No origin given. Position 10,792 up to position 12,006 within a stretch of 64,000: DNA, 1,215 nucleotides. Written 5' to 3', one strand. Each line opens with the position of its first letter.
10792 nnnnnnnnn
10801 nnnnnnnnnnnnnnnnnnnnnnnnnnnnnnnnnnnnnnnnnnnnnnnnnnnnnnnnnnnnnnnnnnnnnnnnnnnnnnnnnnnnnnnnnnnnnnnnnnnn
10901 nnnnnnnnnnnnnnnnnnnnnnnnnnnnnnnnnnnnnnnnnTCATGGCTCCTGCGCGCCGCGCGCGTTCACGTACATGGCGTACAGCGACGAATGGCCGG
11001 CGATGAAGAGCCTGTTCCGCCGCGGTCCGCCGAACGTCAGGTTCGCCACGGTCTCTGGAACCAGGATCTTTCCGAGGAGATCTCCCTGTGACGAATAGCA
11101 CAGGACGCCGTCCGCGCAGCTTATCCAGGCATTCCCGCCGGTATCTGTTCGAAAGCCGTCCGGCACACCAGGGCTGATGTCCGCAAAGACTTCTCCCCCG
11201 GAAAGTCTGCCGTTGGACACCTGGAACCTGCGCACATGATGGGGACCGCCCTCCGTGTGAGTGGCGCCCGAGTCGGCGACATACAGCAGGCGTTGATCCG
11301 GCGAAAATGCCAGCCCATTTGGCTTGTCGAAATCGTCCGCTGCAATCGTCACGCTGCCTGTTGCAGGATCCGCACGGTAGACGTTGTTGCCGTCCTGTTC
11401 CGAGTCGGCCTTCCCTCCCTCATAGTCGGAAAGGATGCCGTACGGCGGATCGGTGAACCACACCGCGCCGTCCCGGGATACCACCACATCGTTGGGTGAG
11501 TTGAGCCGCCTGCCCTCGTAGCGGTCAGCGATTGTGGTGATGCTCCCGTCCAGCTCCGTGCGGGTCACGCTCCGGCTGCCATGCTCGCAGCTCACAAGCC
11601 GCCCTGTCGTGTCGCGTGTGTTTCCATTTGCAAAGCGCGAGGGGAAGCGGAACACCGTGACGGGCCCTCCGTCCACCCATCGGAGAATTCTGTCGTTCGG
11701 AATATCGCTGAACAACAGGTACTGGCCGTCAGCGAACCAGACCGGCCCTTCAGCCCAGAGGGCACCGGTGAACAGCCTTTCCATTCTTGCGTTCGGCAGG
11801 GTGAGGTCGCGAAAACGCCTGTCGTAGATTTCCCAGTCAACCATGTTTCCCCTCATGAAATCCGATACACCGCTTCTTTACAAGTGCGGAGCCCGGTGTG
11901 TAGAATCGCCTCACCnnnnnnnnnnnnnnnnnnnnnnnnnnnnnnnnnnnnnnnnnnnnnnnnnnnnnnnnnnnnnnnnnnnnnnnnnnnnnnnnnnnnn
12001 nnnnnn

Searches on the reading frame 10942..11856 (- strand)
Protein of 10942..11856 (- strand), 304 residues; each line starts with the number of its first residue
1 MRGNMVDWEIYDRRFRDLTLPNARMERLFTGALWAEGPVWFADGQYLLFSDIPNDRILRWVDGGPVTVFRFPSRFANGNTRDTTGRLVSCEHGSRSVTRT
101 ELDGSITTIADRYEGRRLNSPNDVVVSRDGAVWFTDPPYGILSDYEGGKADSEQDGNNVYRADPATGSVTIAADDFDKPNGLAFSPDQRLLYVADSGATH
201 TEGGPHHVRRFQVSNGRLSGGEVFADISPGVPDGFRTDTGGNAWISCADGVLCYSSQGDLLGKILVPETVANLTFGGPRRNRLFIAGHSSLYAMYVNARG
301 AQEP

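Call 3: search_protein_families(library=pfam, proteins=[window:10942-11856:-], max_evalue=0.01)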
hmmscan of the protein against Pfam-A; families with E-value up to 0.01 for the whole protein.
window:10942-11856:- (304 aa): 6 families
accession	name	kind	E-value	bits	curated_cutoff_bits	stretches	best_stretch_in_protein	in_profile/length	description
PF08450.18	SGL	-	1.3e-47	163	26.3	1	34-286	1-243/246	SMP-30/Gluconolactonase/LRE-like region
PF03088.22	Str_synth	-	6.7e-05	23.4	25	0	130-195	10-75/89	Strictosidine synthase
PF01436.27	NHL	-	0.00022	21.6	20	0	176-197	1-21/28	NHL repeat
PF24684.1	Vgb_lyase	-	0.0006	19.2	50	1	47-135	152-239/290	Virginiamycin B lyase family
PF01731.26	Arylesterase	-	0.0018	18.9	21.3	1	168-196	45-73/86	Arylesterase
PF07676.18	PD40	-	0.0049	17.2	20.9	0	27-50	3-26/38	WD40-like Beta Propeller Repeat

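Call 5: search_protein_families(library=ncbifam, proteins=[window:10942-11856:-], max_evalue=0.01)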
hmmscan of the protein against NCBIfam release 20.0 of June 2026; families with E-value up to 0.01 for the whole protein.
window:10942-11856:- (304 aa): 1 family
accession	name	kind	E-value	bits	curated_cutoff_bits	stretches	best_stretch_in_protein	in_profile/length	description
NF033206.1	ScyE_fam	subfamily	3.6e-06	26.7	80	0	156-196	233-271/333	ScyD/ScyE family protein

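Call 24: search_solved_structures(query=window:10942-11856:-, max_evalue=0.001)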
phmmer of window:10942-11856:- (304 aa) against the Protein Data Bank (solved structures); distinct sequences matched with E-value up to 0.001: 26.
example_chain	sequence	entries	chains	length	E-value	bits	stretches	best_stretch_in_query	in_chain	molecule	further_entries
3dr2_A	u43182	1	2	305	3.4e-66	227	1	20-292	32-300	Exported gluconolactonase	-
3e5z_A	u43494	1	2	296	1.9e-54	188.4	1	14-302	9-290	putative Gluconolactonase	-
8djf_A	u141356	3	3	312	1e-09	41.5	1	91-294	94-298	Gluconolactonase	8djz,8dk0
7ris_A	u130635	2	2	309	1.1e-09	41.3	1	91-294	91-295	Beta-propeller lactonase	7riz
4gn7_A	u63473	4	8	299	1e-08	38.2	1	35-285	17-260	Regucalcin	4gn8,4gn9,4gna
8kg3_A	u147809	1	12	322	1.1e-08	38.1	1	103-246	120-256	Os06g0623700 protein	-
3wwa_A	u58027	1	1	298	4.2e-08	36.1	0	29-136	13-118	Pizza7H protein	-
7zcj_A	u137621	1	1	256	6.7e-08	35.5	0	54-137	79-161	Pizza6-TNH-TSH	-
5d9b_A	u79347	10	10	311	9.1e-08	35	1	177-286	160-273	Luciferin regenerating enzyme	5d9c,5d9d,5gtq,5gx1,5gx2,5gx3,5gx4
4gnb_A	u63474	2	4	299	3.2e-07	33.2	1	35-285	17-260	Regucalcin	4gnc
3g4e_A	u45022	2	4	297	3.3e-07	33.2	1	35-285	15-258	Regucalcin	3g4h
3ww9_A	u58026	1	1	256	6.5e-07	32.2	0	51-137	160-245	pizza6 protein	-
7plb_A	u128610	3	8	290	9.4e-07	31.7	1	34-285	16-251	Smp-30/Cgr1 family protein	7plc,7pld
7zqg_A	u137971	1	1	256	1.6e-06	31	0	52-137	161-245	Pizza6-KSH-TSH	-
7zq2_A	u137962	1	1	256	2.3e-06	30.4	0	52-137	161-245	Pizza6-RSH-TSH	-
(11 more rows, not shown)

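Call 26: find_homologous_proteins(query=window:10942-11856:-)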
Query window:10942-11856:- (304 aa): 8000 proteins with E <= 0.001 among 8000 candidates; the best 120 are listed.
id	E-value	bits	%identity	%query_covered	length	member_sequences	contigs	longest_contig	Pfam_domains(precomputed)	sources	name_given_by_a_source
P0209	1.1e-203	694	100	99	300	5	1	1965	PF08450.19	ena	-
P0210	2.6e-177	607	86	99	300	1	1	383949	PF01436.28,PF08450.19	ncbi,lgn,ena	-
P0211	5.1e-175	599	83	99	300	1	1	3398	PF08450.19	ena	-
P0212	5.9e-172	589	82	99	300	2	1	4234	PF01436.28,PF08450.19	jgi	jgi:gluconolactonase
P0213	6.0e-169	579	79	99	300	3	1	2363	PF08450.19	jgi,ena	-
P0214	6.4e-169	579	81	99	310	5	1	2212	PF08450.19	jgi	jgi:gluconolactonase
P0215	2.4e-163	561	78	98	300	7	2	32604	PF08450.19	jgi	-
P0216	2.9e-162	557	77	99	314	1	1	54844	PF01436.28,PF08450.19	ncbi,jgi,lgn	jgi:gluconolactonase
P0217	5.8e-159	547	76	99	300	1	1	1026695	PF01436.28,PF08450.19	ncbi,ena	-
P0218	6.4e-159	547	75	99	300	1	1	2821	PF03088.23,PF08450.19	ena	-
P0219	1.2e-158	546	77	99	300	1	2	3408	PF08450.19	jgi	-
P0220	4.4e-157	540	77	99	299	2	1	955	PF24684.2,PF01436.28,PF08450.19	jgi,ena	-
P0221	5.8e-156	537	77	99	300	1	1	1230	PF24684.2,PF01436.28,PF08450.19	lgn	-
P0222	6.3e-156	537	75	99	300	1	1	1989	PF08450.19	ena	-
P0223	9.1e-156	536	75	99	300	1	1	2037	PF01436.28,PF08450.19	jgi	jgi:gluconolactonase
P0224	4.1e-154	531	74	98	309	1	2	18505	PF01436.28,PF08450.19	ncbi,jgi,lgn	jgi:gluconolactonase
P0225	1.1e-153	529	74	99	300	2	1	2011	PF03088.23,PF01436.28,PF08450.19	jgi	-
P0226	8.5e-153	526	75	99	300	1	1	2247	PF08450.19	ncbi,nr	ncbi:MAG TPA: SMP-30/gluconolactonase/LRE family protein [Spirochaetia bacterium]|nr:SMP-30/gluconol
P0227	1.7e-150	519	73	98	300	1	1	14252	PF08450.19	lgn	-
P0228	2.5e-148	512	74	98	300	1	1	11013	PF24684.2,PF01436.28,PF08450.19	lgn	-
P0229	4.2e-148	511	73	98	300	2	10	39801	PF24684.2,PF08450.19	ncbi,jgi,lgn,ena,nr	ncbi:MAG: gluconolactonase [Treponema sp. GWB1_62_6]|nr:MAG: gluconolactonase [Treponema sp. GWB1_62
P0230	3.1e-147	508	75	98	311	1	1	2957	PF24684.2,PF08450.19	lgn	-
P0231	6.8e-147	507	73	99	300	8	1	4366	PF08450.19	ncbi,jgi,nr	ncbi:MAG TPA: SMP-30/gluconolactonase/LRE family protein [Spirochaetia bacterium]|nr:SMP-30/gluconol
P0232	7.5e-146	504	74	97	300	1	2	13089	PF01436.28,PF08450.19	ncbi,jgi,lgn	jgi:gluconolactonase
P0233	1.7e-145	502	73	98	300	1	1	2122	PF24684.2,PF08450.19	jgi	jgi:gluconolactonase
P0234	2.1e-145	502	72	98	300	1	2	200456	PF24684.2,PF01436.28,PF08450.19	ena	-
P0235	4.7e-145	501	72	98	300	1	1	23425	PF01436.28,PF08450.19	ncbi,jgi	-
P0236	1.7e-144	499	71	98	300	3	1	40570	PF24684.2,PF08450.19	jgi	-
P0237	1.2e-142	493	71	98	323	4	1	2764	PF24684.2,PF01436.28,PF08450.19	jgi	-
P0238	2.9e-139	482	68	99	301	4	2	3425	PF03088.23,PF08450.19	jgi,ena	-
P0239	9.4e-136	470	70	98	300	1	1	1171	PF08450.19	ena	-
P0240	9.0e-135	467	68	97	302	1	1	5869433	PF08450.19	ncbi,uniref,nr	ncbi:SMP-30/gluconolactonase/LRE family protein [Skermanella pratensis]|uniref:SMP-30/gluconolactona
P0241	1.7e-134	466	68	99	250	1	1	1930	PF08450.19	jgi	jgi:gluconolactonase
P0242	1.9e-134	466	68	98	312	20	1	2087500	PF08450.19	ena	-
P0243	3.0e-134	465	67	97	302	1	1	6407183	PF08450.19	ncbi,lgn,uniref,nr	ncbi:SMP-30/gluconolactonase/LRE family protein [Skermanella mucosa]|uniref:SMP-30/gluconolactonase/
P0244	8.9e-134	464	67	98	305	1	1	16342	PF08450.19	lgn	-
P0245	2.0e-133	463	67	99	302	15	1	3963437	PF24684.2,PF01436.28,PF08450.19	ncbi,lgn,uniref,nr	ncbi:SMP-30/gluconolactonase/LRE family protein [Ancylobacter sp. TS-1]|uniref:SMP-30/gluconolactona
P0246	2.6e-133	462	67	97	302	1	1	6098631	PF08450.19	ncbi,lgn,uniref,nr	ncbi:SMP-30/gluconolactonase/LRE family protein [Skermanella rosea]|uniref:SMP-30/gluconolactonase/L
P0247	4.0e-133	462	67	97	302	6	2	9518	PF08450.19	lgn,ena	-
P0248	9.1e-133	461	66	98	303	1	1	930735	PF08450.19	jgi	jgi:gluconolactonase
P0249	1.2e-132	460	67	99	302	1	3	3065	PF08450.19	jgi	jgi:gluconolactonase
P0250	1.4e-132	460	67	99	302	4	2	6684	PF01436.28,PF08450.19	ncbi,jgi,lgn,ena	-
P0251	1.7e-132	460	67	98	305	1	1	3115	PF08450.19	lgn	-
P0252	2.3e-132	459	66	99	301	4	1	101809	PF08450.19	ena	-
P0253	2.7e-132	459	67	99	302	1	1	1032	PF08450.19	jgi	jgi:gluconolactonase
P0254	3.4e-132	459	67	98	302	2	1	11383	PF08450.19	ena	-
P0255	3.4e-132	459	67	98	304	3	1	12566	PF08450.19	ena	-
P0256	4.1e-132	458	66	98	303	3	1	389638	PF08450.19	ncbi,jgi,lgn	jgi:gluconolactonase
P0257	4.4e-132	458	67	98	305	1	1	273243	PF08450.19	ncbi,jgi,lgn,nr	ncbi:MAG TPA: SMP-30/gluconolactonase/LRE family protein [Mesorhizobium sp.]|jgi:gluconolactonase|nr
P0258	4.7e-132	458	66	99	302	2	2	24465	PF01436.28,PF08450.19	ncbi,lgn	-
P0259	1.0e-131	457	67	98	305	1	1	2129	PF08450.19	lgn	-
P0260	1.0e-131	457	66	98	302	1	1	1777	PF08450.19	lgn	-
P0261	1.2e-131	457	66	99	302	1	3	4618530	PF24684.2,PF08450.19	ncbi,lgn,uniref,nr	ncbi:SMP-30/gluconolactonase/LRE family protein [Ancylobacter pratisalsi]|uniref:SMP-30/gluconolacto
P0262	1.5e-131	457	67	99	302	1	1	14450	PF08450.19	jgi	jgi:gluconolactonase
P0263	1.8e-131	456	67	98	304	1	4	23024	PF08450.19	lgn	-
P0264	2.2e-131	456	68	98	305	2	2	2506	PF08450.19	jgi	jgi:gluconolactonase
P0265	2.9e-131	456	66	98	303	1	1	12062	PF08450.19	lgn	-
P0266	3.0e-131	456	66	98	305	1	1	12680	PF08450.19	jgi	jgi:gluconolactonase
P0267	3.3e-131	455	65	98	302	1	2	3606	PF08450.19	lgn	-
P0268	3.4e-131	455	66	98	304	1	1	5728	PF08450.19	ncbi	-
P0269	4.1e-131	455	66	98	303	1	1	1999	PF08450.19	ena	-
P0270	5.3e-131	455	66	99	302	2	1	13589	PF08450.19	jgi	jgi:gluconolactonase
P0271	6.3e-131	455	66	98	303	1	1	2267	PF08450.19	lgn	-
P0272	6.4e-131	455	65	98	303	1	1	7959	PF08450.19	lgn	-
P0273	6.6e-131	454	66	98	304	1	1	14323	PF08450.19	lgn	-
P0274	6.8e-131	454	66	99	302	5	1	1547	PF08450.19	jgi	jgi:gluconolactonase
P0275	7.9e-131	454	67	98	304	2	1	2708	PF08450.19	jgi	jgi:gluconolactonase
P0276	8.6e-131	454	66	98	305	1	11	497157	PF01436.28,PF08450.19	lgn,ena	-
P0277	1.0e-130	454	65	98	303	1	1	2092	PF03088.23,PF08450.19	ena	-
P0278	1.1e-130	454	68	97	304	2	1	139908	PF08450.19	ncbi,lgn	ncbi:MAG: SMP-30/gluconolactonase/LRE family protein [Azospirillaceae bacterium]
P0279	1.7e-130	453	66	98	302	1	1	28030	PF01436.28,PF08450.19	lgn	-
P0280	1.7e-130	453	66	99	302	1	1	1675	PF08450.19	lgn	-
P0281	1.9e-130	453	66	98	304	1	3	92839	PF08450.19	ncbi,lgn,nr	ncbi:MAG: SMP-30/gluconolactonase/LRE family protein [Rhodospirillales bacterium]|nr:SMP-30/gluconol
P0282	2.6e-130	453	66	100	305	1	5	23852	PF08450.19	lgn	-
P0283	2.7e-130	452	65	98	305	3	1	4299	PF08450.19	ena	-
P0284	3.1e-130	452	65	98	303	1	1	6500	PF08450.19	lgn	-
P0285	3.2e-130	452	65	98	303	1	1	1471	PF08450.19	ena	-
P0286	3.8e-130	452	65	98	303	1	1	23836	PF03088.23,PF08450.19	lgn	-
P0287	4.4e-130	452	65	98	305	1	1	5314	PF08450.19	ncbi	-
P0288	4.5e-130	452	66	99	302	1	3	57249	PF08450.19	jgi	jgi:gluconolactonase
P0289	4.8e-130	452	65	98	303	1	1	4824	PF08450.19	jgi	jgi:gluconolactonase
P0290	5.1e-130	452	65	98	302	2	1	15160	PF08450.19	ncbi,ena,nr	ncbi:MAG TPA: SMP-30/gluconolactonase/LRE family protein [Gammaproteobacteria bacterium]|nr:SMP-30/g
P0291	5.8e-130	451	65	98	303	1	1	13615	PF03088.23,PF08450.19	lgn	-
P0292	8.1e-130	451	66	99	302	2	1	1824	PF08450.19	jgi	jgi:gluconolactonase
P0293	9.1e-130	451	65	98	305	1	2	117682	PF08450.19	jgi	jgi:gluconolactonase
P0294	9.4e-130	451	66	98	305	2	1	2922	PF08450.19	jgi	jgi:gluconolactonase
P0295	9.8e-130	451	66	97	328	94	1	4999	PF08450.19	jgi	jgi:gluconolactonase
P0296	1.1e-129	451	64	99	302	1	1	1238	PF08450.19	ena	-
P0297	1.1e-129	450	65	97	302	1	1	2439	PF08450.19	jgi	jgi:gluconolactonase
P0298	1.3e-129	450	65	98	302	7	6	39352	PF08450.19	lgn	-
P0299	1.4e-129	450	65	98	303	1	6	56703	PF03088.23,PF08450.19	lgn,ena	-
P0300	1.8e-129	450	65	98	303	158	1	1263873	PF03088.23,PF08450.19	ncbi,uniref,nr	ncbi:SMP-30/gluconolactonase/LRE family protein [Rhizobium rhizophilum]|uniref:SMP-30/gluconolactona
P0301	1.9e-129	450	66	98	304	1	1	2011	PF08450.19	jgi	jgi:gluconolactonase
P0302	2.0e-129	450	65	98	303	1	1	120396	PF08450.19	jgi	-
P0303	2.1e-129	450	65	98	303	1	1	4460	PF08450.19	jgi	jgi:gluconolactonase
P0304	2.2e-129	449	67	98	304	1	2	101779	PF08450.19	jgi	-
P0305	2.4e-129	449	66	98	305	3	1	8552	PF08450.19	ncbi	-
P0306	2.6e-129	449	65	98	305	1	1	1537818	PF08450.19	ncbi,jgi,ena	jgi:gluconolactonase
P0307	2.6e-129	449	65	99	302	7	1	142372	PF08450.19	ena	-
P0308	2.7e-129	449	65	98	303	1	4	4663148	PF03088.23,PF08450.19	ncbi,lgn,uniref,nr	ncbi:gluconolactonase [Rhizobium rosettiformans]|uniref:SMP-30/gluconolactonase/LRE family protein n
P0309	2.8e-129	449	65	98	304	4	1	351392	PF08450.19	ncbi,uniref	ncbi:SMP-30/gluconolactonase/LRE family protein [Aquibaculum sediminis]|uniref:SMP-30/gluconolactona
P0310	3.2e-129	449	65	98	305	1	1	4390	PF08450.19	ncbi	-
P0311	3.3e-129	449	65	98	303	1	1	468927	PF08450.19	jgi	jgi:gluconolactonase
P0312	3.3e-129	449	65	98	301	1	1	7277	PF08450.19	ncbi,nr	ncbi:MAG: SMP-30/gluconolactonase/LRE family protein [Inquilinus sp.]|nr:SMP-30/gluconolactonase/LRE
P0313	3.6e-129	449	65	98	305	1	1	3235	PF08450.19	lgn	-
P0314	3.8e-129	449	65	98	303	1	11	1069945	PF08450.19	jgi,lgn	jgi:gluconolactonase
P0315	3.9e-129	449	65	98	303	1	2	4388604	PF03088.23,PF08450.19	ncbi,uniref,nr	ncbi:SMP-30/gluconolactonase/LRE family protein [Rhizobium rosettiformans]|uniref:SMP-30/gluconolact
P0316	4.4e-129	448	65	98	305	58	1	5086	PF08450.19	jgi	jgi:gluconolactonase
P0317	4.7e-129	448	65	98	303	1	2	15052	PF03088.23,PF08450.19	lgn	-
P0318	4.7e-129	448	66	98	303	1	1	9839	PF01436.28,PF08450.19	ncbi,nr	ncbi:MAG: SMP-30/gluconolactonase/LRE family protein [Rhodospirillaceae bacterium]|nr:SMP-30/glucono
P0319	5.2e-129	448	64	98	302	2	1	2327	PF08450.19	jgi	jgi:gluconolactonase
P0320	5.2e-129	448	65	98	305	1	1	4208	PF08450.19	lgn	-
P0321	5.5e-129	448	65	98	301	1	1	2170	PF08450.19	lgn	-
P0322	5.6e-129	448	64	100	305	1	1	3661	PF08450.19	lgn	-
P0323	6.0e-129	448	65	98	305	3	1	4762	PF08450.19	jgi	jgi:gluconolactonase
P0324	6.5e-129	448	65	97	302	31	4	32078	PF08450.19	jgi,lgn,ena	-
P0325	7.4e-129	448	66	98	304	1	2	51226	PF03088.23,PF08450.19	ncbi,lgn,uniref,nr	ncbi:SMP-30/Gluconolaconase/LRE-like region-containing protein [Rhizobium sp. PDO1-076]|uniref:SMP-3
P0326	7.6e-129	448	65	98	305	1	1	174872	PF08450.19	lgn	-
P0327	8.0e-129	448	66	98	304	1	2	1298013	PF08450.19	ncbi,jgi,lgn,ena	jgi:gluconolactonase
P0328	8.1e-129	448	66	98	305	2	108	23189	PF08450.19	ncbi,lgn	-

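Call 27: find_encoding_contigs(protein=P0217, flank=6000, max_places=1)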
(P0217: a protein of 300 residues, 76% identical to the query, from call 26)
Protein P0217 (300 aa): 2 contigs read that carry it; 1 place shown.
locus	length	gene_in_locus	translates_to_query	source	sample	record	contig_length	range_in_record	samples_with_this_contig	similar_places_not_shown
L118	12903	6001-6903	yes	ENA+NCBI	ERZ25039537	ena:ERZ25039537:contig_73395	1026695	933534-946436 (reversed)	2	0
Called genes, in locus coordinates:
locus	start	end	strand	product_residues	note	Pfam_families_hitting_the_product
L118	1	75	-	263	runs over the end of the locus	PF13531:SBP_bac_11, PF01547:SBP_bac_1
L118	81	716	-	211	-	PF01810:LysE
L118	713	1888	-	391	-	PF00487:FA_desaturase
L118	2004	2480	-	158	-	PF01266:DAO (weak)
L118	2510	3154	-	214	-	PF00890:FAD_binding_2, PF01266:DAO, PF01494:FAD_binding_3 (faint)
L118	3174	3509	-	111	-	PF13192:Thioredoxin_3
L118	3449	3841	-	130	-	PF23357:DUF7088 (weak)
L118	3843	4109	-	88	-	PF02001:DUF134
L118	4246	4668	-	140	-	PF02566:OsmC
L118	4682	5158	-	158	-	PF04073:tRNA_edit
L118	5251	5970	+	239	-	PF00925:GTP_cyclohydro2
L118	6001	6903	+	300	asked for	PF08450:SGL, PF01436:NHL (faint)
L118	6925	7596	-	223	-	PF05168:HEPN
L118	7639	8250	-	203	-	PF01209:Ubie_methyltran, PF05148:Methyltransf_8 (weak), PF13489:Methyltransf_23, PF03141:Methyltransf_29 (weak), PF13847:Methyltransf_31, PF08241:Methyltransf_11, PF08242:Methyltransf_12, PF13649:Methyltransf_25, +2 more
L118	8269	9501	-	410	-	PF00155:Aminotran_1_2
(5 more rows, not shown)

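Call 28: find_encoding_contigs(protein=P0216, flank=6000, max_places=1)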
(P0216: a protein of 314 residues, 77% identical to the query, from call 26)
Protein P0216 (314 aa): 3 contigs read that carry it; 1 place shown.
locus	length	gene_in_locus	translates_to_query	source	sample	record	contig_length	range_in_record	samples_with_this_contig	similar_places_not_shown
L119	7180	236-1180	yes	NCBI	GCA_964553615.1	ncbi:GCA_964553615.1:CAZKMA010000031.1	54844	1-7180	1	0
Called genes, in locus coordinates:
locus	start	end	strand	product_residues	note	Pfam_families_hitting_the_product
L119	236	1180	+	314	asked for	PF08450:SGL, PF01436:NHL (faint)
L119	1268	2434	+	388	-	PF01553:Acyltransferase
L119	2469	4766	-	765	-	PF08267:Meth_synt_1, PF01717:Meth_synt_2, PF08267:Meth_synt_1 (weak)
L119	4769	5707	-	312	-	PF01022:HTH_5 (weak), PF13489:Methyltransf_23, PF05175:MTS (weak), PF01209:Ubie_methyltran, PF08241:Methyltransf_11, PF08242:Methyltransf_12, PF13649:Methyltransf_25, PF13847:Methyltransf_31, +2 more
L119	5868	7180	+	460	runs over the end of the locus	PF00072:Response_reg, PF08448:PAS_4 (weak), PF08447:PAS_3, PF07568:HisKA_2, PF13581:HATPase_c_2 (weak), PF02518:HATPase_c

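Call 29: find_encoding_contigs(protein=P0234, flank=6000, max_places=1)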
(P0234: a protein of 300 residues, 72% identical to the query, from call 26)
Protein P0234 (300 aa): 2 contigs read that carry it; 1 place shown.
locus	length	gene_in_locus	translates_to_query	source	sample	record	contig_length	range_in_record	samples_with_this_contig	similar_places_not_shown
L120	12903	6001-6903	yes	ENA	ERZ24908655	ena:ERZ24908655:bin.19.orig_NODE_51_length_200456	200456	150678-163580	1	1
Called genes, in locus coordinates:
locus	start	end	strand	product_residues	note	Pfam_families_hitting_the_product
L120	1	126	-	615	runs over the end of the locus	PF06506:PrpR_N, PF00158:Sigma54_activat, PF01078:Mg_chelatase (faint), PF14532:Sigma54_activ_2, PF07724:AAA_2 (weak), PF07728:AAA_5 (weak), PF25601:AAA_lid_14, PF02954:HTH_8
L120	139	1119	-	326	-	PF08240:ADH_N, PF13602:ADH_zinc_N_2 (faint), PF16912:Glu_dehyd_C (weak), PF00107:ADH_zinc_N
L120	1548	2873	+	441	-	PF02447:GntP_permease, PF03553:Na_H_antiporter (faint)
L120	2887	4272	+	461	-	PF21135:DRL_cat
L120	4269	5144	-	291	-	PF04055:Radical_SAM, PF13186:SPASM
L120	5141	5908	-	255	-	PF01925:TauE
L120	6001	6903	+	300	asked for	PF08450:SGL, PF24684:Vgb_lyase (weak), PF01436:NHL (faint)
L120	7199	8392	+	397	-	PF02515:CoA_transf_3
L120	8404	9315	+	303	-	PF00682:HMGL-like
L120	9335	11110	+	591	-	PF01855:POR_N, PF00037:Fer4 (faint), PF12837:Fer4_6 (faint), PF02775:TPP_enzyme_C, PF12838:Fer4_7, PF13237:Fer4_10 (weak), PF14697:Fer4_21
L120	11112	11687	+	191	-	PF01558:POR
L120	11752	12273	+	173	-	PF11136:DUF2889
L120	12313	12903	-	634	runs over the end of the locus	PF00004:AAA (faint), PF06506:PrpR_N, PF00989:PAS, PF00158:Sigma54_activat, PF14532:Sigma54_activ_2, PF07728:AAA_5 (weak), PF25601:AAA_lid_14, PF02954:HTH_8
